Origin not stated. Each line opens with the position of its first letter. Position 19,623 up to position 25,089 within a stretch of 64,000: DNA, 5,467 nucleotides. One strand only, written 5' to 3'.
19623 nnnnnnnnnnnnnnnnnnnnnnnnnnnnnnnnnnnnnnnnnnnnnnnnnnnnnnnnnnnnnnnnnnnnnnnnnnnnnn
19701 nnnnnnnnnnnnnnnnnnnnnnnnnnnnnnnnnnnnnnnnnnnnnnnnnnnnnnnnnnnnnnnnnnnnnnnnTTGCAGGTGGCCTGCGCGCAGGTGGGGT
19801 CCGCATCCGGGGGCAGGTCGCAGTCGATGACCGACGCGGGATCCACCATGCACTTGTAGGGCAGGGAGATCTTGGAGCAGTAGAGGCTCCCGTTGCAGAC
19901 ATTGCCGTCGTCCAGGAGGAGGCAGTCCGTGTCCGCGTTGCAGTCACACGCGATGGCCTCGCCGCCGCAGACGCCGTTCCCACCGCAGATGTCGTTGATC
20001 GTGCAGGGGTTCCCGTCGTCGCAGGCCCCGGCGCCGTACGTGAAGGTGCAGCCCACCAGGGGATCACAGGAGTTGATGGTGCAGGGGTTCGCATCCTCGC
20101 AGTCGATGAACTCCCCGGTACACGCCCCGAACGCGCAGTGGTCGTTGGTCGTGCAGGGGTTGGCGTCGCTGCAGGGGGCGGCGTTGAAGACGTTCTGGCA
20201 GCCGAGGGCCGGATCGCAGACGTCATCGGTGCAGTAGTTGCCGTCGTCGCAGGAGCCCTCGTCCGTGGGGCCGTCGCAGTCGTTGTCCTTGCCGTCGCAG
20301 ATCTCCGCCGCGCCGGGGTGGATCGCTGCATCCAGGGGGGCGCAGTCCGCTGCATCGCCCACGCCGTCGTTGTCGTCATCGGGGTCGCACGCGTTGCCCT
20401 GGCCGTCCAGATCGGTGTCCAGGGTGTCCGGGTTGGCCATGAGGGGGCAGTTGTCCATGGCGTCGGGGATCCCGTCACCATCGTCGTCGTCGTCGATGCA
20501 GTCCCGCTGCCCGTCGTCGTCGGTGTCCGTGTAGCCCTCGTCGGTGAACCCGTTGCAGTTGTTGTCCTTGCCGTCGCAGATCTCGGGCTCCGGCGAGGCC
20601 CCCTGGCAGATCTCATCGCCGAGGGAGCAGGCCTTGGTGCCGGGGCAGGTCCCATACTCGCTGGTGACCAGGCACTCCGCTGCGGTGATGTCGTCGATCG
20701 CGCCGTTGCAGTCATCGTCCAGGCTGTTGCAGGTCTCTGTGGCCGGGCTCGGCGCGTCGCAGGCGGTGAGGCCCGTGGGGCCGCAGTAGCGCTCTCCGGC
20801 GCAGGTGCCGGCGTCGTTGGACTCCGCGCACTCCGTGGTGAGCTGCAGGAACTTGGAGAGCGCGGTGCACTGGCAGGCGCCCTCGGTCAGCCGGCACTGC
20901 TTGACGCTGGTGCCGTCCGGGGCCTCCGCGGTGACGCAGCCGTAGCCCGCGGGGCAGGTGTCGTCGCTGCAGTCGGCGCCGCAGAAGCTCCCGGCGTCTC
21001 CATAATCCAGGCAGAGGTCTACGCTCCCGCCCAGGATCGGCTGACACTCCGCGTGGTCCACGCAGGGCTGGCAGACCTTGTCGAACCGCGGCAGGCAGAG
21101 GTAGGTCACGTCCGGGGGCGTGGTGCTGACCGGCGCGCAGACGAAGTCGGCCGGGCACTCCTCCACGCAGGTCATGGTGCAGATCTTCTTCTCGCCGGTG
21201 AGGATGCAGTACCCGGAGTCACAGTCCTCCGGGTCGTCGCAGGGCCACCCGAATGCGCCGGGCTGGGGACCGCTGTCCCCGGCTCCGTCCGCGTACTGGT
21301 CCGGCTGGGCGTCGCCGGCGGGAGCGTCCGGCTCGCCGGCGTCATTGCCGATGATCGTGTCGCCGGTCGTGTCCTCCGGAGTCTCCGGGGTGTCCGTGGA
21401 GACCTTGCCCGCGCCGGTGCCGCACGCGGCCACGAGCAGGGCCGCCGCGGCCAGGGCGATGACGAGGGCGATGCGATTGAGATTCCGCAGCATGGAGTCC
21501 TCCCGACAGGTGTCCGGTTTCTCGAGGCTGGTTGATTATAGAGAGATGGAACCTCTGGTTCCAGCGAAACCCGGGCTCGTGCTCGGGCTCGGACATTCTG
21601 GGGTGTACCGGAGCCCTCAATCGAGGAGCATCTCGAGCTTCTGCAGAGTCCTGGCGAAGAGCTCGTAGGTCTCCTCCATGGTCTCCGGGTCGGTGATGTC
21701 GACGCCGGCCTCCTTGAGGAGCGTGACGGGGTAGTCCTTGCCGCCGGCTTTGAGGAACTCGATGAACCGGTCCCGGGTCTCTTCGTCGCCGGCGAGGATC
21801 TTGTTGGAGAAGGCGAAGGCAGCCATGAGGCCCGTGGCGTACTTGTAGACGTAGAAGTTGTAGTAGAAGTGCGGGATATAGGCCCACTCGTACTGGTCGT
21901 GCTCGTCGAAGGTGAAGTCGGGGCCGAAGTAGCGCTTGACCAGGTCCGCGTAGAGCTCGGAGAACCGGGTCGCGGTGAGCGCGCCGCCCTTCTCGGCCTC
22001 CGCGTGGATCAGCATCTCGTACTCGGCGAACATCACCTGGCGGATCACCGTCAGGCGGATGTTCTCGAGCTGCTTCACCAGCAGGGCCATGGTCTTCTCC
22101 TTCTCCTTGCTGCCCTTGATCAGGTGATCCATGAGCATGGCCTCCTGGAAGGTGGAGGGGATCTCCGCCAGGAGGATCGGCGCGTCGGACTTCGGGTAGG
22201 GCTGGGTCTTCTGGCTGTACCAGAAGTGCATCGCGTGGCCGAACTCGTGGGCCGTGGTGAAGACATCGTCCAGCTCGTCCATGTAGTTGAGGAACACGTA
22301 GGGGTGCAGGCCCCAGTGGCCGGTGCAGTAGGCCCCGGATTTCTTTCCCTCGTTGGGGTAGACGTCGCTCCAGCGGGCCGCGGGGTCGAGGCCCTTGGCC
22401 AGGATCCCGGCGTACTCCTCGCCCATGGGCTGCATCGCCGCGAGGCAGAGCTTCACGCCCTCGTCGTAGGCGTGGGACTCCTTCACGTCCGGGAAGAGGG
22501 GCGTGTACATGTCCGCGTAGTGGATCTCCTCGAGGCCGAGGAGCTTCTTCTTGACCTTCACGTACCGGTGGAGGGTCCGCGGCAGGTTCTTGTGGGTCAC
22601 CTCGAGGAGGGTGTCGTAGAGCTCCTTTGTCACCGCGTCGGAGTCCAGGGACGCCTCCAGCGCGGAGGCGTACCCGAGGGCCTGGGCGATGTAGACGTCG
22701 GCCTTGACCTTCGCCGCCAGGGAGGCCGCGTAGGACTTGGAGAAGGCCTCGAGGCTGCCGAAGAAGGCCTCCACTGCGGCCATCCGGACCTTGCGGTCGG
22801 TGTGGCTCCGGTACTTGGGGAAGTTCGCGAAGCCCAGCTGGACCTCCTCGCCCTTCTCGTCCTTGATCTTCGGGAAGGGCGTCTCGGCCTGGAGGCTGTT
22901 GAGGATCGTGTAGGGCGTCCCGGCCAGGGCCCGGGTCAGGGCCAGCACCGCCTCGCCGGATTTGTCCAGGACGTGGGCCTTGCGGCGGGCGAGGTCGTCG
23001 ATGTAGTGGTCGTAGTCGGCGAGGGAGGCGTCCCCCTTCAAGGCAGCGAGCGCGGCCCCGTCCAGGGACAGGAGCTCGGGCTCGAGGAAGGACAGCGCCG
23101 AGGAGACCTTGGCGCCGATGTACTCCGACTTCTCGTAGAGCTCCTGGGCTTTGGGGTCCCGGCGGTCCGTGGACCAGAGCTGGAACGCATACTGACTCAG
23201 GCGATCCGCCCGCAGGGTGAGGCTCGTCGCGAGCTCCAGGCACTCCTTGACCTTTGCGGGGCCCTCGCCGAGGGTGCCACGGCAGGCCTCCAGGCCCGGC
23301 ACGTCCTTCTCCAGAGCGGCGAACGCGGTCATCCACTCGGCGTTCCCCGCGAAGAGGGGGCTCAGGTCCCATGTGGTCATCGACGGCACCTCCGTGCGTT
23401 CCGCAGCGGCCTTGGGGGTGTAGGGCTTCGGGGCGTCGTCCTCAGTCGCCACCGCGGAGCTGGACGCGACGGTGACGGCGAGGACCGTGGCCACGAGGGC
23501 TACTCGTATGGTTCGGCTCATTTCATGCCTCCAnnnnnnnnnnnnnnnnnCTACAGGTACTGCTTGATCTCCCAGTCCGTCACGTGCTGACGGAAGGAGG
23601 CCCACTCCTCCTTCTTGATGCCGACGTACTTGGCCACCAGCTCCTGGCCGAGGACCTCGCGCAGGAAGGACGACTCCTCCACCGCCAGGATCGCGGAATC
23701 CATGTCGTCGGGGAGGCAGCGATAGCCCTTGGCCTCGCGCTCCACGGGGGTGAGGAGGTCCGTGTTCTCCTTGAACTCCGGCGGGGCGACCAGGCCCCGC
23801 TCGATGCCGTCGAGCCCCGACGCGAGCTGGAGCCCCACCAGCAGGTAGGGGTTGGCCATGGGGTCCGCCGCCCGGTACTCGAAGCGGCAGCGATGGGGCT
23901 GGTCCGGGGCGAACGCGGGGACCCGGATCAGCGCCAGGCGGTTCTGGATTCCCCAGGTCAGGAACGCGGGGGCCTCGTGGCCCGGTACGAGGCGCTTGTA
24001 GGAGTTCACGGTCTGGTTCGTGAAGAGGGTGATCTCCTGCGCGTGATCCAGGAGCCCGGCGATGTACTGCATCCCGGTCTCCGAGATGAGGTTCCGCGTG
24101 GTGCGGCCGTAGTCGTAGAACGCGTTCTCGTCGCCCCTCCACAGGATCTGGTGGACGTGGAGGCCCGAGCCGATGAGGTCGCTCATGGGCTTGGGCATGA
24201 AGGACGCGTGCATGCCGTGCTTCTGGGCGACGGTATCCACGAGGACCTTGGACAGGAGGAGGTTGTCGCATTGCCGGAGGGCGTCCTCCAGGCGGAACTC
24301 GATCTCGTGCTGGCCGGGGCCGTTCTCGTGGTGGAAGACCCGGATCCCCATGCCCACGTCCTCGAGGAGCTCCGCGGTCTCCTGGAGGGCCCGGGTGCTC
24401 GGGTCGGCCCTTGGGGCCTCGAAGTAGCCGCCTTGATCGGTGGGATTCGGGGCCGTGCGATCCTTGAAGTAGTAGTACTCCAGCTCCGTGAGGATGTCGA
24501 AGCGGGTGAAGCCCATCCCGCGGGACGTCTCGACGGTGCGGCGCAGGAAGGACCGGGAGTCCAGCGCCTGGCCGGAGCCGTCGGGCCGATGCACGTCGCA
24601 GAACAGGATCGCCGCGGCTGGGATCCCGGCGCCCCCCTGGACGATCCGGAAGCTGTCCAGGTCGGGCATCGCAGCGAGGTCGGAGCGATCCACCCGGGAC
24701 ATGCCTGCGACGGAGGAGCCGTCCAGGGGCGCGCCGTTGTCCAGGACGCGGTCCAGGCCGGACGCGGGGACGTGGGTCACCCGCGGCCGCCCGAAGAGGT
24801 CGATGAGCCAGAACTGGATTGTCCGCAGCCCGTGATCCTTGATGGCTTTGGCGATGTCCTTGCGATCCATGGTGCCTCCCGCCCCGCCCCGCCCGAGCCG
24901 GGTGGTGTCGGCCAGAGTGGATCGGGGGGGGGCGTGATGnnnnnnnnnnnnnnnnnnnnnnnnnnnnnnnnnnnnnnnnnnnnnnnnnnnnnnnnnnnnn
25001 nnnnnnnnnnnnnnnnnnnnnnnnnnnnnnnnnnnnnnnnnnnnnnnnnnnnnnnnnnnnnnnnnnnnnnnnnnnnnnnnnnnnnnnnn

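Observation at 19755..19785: Single-base frameshift in a G5/C5 homopolymer splits a ~2010-aa lipoprotein gene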

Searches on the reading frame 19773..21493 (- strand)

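Call 12: search_protein_families(library=ncbifam, proteins=[window:19773-21493:-], max_evalue=0.01)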
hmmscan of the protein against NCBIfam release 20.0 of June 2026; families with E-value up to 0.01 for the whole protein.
window:19773-21493:- (573 aa): 2 families
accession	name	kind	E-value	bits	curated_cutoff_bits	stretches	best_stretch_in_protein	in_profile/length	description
NF037973.1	metallo_SslE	exception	0.0019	15.6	3000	1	9-124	10-122/1519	lipoprotein metalloprotease SslE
NF058595.1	invert_tail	domain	0.002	18.5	37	1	4-49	52-97/113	lipo-invert putative C-terminal anchoring domain-containing protein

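Call 44: search_solved_structures(query=window:19773-21493:-, max_evalue=1)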
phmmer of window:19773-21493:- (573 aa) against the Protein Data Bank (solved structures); distinct sequences matched with E-value up to 1: 5.
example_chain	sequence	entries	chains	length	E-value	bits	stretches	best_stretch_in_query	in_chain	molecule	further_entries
3fby_A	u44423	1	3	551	1.5e-24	90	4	309-391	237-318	Cartilage oligomeric matrix protein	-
2rhp_A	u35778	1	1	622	1.8e-17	66.5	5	310-391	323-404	Thrombospondin-2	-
1yo8_A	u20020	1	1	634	3.6e-17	65.5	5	312-391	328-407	thrombospondin-2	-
1ux6_A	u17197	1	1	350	7.1e-11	44.7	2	311-389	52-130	THROMBOSPONDIN-1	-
2vov_A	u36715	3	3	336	0.021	16.7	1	372-413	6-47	SURFACE-ASSOCIATED PROTEIN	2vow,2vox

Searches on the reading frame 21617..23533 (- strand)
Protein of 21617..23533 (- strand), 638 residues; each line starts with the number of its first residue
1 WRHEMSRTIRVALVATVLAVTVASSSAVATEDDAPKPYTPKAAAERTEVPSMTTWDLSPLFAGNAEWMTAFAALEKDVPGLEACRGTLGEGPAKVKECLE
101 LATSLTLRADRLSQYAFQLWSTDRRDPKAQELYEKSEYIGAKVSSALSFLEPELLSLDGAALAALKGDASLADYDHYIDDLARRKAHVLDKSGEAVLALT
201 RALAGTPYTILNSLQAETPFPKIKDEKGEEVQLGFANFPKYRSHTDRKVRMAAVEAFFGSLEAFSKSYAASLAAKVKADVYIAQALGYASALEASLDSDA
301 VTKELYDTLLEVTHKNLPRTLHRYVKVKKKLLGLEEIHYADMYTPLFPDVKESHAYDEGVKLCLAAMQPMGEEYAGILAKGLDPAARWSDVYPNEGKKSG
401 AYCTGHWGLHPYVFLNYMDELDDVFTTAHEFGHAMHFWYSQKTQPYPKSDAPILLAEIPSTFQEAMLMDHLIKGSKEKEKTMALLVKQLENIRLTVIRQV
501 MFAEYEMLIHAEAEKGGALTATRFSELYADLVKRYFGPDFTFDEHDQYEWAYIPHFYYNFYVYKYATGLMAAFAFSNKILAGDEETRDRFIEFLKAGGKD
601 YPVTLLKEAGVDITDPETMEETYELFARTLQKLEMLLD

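Call 26: search_protein_families(library=pfam, proteins=[window:21617-23533:-], max_evalue=0.001)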
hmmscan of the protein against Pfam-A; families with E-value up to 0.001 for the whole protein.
window:21617-23533:- (638 aa): 2 families
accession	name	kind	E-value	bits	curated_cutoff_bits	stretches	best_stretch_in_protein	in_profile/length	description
PF01432.26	Peptidase_M3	-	7.7e-66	223.7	27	1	242-624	3-456/457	Peptidase family M3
PF08439.15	Peptidase_M3_N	-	3.5e-11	43.6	25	1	153-214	1-63/70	Oligopeptidase F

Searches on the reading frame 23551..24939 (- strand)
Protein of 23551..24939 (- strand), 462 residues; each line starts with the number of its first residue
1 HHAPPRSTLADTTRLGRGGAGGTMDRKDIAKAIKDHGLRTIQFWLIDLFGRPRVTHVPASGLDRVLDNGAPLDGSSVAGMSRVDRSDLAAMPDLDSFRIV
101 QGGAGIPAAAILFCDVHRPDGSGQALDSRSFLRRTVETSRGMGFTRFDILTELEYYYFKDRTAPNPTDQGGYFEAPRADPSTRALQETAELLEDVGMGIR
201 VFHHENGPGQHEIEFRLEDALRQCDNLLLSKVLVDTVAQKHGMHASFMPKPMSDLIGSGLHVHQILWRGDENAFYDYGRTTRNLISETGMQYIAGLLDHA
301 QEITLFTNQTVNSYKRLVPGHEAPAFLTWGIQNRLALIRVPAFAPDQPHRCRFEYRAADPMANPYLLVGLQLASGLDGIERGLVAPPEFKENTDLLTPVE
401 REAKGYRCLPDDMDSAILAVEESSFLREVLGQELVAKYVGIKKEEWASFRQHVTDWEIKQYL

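Call 26: search_protein_families(library=pfam, proteins=[window:23551-24939:-], max_evalue=0.001)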
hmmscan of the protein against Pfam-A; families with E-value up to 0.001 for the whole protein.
window:23551-24939:- (462 aa): 2 families
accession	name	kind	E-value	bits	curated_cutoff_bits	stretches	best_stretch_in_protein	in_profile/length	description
PF00120.29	Gln-synt_C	-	2.9e-101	339.4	24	1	127-461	3-344/344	Glutamine synthetase, catalytic domain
PF03951.24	Gln-synt_N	-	3.4e-13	49.5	33.4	1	39-119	3-82/82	Glutamine synthetase, beta-Grasp domain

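Call 40: find_encoding_contigs(protein=window:23551-24870:-, flank=10000, max_places=5)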
Protein window:23551-24870:- (439 aa): no gene with exactly this product is on record in the collection.
